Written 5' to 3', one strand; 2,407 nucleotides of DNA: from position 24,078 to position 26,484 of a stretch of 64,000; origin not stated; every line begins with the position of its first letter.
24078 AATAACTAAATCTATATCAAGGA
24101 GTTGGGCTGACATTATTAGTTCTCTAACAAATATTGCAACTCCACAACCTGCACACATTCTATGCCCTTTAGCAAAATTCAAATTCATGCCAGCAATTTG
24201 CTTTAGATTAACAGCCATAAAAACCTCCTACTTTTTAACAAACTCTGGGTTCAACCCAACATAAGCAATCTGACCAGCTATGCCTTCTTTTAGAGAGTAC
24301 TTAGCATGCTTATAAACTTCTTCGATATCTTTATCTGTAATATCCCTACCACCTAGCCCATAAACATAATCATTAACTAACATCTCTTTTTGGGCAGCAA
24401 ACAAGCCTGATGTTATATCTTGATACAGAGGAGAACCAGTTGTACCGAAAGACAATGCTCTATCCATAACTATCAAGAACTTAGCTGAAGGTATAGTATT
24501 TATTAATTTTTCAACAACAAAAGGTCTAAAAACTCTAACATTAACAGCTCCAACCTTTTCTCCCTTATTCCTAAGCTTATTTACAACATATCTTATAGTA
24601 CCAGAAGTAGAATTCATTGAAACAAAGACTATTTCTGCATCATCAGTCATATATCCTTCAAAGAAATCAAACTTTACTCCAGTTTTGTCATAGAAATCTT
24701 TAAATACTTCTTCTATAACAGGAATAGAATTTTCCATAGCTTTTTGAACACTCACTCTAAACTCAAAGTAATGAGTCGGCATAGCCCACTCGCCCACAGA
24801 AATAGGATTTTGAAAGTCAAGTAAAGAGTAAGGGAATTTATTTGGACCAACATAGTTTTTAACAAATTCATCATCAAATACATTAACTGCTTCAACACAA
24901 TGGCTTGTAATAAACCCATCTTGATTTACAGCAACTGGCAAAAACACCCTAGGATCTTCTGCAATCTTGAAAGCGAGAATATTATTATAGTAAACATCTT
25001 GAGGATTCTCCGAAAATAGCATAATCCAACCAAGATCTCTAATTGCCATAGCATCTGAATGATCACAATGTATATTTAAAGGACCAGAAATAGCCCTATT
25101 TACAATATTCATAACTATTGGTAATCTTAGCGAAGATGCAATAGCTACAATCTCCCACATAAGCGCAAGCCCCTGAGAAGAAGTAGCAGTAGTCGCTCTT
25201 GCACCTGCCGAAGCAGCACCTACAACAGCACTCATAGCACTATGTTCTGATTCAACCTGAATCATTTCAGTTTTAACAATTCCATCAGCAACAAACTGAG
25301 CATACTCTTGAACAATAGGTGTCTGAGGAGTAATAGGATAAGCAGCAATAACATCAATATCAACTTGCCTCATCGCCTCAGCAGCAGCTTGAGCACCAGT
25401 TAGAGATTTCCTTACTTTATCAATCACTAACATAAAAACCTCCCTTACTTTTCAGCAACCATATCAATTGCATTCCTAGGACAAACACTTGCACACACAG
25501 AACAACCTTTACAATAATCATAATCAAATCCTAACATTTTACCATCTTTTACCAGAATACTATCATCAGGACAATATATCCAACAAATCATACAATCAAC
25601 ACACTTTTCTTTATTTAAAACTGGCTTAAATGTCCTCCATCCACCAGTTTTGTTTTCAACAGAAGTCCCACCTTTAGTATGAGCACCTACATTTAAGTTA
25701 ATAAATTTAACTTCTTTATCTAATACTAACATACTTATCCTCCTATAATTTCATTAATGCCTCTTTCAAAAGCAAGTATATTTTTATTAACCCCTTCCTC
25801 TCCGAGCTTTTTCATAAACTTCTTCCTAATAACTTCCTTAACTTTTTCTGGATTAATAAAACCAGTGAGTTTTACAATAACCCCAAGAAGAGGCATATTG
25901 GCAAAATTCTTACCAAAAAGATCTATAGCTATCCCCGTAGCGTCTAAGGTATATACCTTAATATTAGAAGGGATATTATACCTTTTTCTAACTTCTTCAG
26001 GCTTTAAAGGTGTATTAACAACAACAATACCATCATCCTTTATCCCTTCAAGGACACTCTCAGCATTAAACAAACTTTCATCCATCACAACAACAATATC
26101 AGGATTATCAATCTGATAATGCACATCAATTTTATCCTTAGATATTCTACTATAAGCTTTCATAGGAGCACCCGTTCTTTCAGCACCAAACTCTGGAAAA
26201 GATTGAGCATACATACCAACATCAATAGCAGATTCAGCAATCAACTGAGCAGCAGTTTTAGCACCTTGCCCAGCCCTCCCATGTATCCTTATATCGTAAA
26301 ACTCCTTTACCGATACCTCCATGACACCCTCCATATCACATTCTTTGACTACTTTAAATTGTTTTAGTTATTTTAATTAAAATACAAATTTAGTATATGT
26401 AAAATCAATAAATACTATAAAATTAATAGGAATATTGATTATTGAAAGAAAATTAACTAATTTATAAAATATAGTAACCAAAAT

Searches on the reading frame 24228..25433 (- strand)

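Call 59: search_protein_families(library=pfam, proteins=[window:24228-25433:-], max_evalue=0.0001)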
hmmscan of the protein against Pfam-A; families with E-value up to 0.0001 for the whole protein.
window:24228-25433:- (401 aa): 2 families
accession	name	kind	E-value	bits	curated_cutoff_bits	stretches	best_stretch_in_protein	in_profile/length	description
PF01855.24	POR_N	-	5.4e-73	246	27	1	19-244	1-230/231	Pyruvate flavodoxin/ferredoxin oxidoreductase, thiamine diP-bdg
PF17147.9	PFOR_II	-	1.2e-22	80.6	27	1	266-370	1-102/102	Pyruvate:ferredoxin oxidoreductase core domain II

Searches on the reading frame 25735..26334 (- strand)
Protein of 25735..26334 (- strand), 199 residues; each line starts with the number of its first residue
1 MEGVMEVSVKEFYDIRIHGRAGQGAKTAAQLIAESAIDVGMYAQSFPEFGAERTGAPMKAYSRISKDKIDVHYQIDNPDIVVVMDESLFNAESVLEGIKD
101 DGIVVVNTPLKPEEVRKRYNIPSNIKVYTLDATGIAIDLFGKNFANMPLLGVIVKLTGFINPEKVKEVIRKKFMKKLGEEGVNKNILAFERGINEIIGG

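Call 59: search_protein_families(library=pfam, proteins=[window:25735-26334:-], max_evalue=0.0001)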
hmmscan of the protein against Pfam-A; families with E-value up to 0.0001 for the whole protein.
window:25735-26334:- (199 aa): 1 family
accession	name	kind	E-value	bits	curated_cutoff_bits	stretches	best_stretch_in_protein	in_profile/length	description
PF01558.24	POR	-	3.4e-42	145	27.4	1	21-193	1-172/173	Pyruvate ferredoxin/flavodoxin oxidoreductase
